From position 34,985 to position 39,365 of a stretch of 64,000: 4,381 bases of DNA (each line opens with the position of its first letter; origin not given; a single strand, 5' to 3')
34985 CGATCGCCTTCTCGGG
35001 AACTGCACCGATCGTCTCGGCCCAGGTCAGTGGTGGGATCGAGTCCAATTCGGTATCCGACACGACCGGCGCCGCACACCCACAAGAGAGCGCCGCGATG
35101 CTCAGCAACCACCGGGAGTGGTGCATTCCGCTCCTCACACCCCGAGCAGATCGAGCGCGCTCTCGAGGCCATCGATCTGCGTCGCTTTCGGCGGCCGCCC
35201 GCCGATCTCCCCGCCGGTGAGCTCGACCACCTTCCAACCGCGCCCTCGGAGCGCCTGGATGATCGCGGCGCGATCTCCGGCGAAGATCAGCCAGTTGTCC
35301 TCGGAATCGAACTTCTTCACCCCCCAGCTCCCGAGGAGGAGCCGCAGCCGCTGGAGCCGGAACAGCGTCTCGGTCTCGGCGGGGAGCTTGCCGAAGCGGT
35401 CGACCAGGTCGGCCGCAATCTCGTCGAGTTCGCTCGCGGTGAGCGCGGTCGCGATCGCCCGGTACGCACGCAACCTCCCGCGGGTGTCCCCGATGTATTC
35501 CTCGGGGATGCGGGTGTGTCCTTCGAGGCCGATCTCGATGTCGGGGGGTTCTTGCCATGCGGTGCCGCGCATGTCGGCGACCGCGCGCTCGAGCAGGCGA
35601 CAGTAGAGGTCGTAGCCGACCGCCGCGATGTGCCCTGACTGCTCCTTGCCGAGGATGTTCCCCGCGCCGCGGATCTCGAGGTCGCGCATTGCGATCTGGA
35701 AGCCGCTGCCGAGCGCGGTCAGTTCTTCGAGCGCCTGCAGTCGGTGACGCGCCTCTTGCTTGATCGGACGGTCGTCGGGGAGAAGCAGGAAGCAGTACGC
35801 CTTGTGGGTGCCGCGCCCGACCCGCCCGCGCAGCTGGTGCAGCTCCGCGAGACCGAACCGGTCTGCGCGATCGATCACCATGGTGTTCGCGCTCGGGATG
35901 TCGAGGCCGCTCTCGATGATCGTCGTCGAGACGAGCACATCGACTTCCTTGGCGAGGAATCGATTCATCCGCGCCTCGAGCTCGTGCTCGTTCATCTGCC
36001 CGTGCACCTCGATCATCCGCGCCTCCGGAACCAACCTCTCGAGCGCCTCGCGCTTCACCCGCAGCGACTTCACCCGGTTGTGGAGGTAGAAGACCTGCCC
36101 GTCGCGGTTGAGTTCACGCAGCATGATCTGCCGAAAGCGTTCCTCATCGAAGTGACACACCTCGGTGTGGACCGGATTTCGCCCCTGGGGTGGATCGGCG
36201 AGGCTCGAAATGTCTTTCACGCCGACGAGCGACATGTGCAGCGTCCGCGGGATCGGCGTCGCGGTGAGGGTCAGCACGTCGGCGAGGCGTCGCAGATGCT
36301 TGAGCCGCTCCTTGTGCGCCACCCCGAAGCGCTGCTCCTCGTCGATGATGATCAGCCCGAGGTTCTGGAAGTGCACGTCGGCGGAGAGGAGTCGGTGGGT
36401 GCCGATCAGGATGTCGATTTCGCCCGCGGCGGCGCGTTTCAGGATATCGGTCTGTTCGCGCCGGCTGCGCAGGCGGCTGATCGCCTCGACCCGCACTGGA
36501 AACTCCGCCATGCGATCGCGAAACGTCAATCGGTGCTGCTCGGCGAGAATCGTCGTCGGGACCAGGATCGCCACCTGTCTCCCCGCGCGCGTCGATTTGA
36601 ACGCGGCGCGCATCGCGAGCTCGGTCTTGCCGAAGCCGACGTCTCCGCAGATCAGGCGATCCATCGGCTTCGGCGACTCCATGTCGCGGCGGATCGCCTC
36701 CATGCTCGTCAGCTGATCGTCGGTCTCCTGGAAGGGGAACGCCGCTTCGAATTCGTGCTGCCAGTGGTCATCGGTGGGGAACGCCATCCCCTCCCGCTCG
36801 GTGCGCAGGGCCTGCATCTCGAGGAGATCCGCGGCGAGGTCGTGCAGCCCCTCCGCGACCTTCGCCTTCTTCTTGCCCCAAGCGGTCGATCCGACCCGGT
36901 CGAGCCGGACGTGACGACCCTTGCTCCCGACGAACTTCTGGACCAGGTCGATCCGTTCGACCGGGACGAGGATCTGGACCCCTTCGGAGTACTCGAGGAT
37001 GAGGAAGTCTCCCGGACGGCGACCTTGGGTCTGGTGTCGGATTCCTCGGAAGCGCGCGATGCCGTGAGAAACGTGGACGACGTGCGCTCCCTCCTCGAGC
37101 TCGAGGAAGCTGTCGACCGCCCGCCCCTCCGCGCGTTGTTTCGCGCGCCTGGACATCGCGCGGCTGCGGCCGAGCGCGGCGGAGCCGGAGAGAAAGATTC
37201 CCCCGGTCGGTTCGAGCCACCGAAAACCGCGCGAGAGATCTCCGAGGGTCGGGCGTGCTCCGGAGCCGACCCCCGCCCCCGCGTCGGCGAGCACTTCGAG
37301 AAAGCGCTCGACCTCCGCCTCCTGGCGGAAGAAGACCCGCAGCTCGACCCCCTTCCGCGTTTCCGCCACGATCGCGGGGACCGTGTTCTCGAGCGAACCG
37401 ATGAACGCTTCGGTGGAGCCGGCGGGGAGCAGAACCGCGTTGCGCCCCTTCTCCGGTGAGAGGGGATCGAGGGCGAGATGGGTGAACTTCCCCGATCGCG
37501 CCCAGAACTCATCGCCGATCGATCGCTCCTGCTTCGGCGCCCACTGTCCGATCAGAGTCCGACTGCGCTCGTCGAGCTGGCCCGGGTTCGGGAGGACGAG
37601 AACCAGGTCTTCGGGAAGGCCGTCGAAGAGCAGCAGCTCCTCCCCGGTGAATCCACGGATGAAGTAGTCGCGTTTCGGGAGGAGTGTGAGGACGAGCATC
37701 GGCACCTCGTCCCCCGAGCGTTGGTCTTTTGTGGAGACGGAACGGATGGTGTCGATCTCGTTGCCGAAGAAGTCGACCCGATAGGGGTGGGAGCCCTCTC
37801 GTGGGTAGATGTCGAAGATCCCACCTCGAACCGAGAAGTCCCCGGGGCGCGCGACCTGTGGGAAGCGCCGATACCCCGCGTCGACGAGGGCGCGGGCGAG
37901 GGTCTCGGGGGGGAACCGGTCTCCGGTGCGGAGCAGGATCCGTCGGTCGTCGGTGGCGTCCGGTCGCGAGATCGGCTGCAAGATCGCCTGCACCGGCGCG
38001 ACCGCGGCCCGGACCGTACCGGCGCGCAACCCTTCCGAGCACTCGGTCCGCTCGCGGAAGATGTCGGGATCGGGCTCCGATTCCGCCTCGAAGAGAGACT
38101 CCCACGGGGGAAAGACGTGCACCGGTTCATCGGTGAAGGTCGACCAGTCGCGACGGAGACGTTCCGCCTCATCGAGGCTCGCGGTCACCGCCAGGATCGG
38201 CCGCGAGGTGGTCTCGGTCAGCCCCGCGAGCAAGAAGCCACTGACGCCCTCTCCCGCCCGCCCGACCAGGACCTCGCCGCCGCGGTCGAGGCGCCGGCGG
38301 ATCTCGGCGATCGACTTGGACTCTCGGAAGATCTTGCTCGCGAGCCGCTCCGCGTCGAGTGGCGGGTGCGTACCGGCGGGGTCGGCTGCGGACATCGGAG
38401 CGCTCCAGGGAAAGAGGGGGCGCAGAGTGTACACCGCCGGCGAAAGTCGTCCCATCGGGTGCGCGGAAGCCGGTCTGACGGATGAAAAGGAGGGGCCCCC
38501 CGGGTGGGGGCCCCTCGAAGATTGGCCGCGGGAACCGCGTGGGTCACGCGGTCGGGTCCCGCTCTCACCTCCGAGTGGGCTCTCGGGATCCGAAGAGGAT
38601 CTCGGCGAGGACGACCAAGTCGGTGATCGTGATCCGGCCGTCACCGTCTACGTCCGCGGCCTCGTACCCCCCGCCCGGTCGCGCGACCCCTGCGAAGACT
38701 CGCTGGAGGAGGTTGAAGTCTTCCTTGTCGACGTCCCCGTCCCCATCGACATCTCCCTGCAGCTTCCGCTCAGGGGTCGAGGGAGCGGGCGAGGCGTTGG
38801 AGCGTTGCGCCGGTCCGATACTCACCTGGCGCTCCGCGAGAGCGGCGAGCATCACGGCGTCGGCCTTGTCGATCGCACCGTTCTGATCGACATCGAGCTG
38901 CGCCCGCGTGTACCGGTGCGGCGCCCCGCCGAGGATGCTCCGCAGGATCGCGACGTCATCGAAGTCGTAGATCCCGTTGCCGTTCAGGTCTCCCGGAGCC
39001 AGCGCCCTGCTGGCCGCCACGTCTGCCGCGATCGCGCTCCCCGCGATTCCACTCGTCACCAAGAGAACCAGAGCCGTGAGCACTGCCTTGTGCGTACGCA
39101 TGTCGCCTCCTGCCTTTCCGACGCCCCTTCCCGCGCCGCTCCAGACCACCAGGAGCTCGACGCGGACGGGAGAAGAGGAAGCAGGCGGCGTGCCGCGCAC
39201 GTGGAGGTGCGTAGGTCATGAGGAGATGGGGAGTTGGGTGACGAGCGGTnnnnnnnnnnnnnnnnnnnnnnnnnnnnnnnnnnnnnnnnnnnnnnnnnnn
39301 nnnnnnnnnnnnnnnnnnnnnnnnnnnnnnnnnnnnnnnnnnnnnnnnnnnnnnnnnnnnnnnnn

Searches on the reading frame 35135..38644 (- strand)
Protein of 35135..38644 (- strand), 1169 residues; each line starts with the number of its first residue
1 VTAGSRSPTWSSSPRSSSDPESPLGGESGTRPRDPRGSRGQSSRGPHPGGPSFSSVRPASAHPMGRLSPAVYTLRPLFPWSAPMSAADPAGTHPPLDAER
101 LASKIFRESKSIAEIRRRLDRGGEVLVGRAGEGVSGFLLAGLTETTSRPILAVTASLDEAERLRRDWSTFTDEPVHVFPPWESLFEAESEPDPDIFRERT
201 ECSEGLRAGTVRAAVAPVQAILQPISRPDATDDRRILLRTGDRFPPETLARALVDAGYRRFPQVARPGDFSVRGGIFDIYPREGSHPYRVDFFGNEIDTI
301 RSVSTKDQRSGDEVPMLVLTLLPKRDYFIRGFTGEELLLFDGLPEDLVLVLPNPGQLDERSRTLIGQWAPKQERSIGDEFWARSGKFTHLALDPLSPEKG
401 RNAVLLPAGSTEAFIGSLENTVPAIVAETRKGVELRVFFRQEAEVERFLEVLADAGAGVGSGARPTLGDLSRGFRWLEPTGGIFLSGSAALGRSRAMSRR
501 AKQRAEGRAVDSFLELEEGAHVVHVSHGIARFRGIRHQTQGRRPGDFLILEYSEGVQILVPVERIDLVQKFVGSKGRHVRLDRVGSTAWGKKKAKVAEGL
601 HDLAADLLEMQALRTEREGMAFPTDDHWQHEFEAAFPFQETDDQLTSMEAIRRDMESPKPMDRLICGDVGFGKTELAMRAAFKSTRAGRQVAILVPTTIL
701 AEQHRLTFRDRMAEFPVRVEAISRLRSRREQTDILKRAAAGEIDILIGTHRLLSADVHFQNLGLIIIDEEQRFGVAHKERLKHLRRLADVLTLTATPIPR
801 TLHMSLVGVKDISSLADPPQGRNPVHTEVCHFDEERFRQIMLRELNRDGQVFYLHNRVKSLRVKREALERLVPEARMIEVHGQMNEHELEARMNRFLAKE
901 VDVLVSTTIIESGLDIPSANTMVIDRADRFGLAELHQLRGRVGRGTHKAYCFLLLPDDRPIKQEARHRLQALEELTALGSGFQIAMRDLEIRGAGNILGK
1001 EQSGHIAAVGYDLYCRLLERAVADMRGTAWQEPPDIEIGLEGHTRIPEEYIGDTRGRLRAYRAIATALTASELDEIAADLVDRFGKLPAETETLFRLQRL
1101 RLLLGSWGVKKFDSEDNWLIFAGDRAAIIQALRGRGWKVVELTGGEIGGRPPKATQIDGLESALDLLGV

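Call 60: search_protein_families(library=pfam, proteins=[window:35135-38644:-], max_evalue=0.001)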
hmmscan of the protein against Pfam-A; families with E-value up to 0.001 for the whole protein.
window:35135-38644:- (1169 aa): 8 families
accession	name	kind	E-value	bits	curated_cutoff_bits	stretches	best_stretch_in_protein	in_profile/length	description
PF00270.35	DEAD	-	6.7e-23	81.7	26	1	644-802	4-164/167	DEAD/DEAH box helicase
PF00271.37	Helicase_C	-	2.4e-21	76.5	23.5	1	840-944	9-108/110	Helicase conserved C-terminal domain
PF17757.6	UvrB_inter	-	2.7e-19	69.5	22.9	1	237-327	2-91/91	UvrB interaction domain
PF03461.20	TRCF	-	1.3e-18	67.6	25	1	1044-1121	5-82/95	TRCF domain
PF02559.22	CarD_TRCF_RID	-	4.2e-14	52.8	23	1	516-572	1-57/57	CarD-like/TRCF RID domain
PF04851.21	ResIII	-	1.4e-07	32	22.5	1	659-797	22-162/164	Type III restriction enzyme, res subunit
PF22590.2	Cas3-like_C_2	-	7.4e-05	23.4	27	1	858-945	12-104/106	CRISPR-associated nuclease/helicase Cas3, C-terminal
PF14814.11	UB2H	-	0.00027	21.4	27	1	238-304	1-75/85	Bifunctional transglycosylase second domain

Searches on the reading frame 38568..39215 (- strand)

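Call 60: search_protein_families(library=pfam, proteins=[window:38568-39215:-], max_evalue=0.001)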
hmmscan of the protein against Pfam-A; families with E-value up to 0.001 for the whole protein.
window:38568-39215:- (216 aa): 5 families
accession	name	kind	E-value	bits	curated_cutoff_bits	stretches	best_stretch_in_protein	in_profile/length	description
PF00404.24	Dockerin_1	-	8.7e-17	61.5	22.9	2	154-204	2-53/57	Dockerin type I domain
PF13499.12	EF-hand_7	-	1.1e-06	29.4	30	0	186-205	10-30/67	EF-hand domain pair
PF00036.39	EF-hand_1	-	1.7e-06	27.6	25.4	0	186-202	8-24/29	EF hand domain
PF13202.12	EF-hand_5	-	6.9e-05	22.6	25.9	0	186-200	7-21/25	EF hand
PF13405.12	EF-hand_6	-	0.00015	21.7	25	0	186-201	8-23/30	EF-hand domain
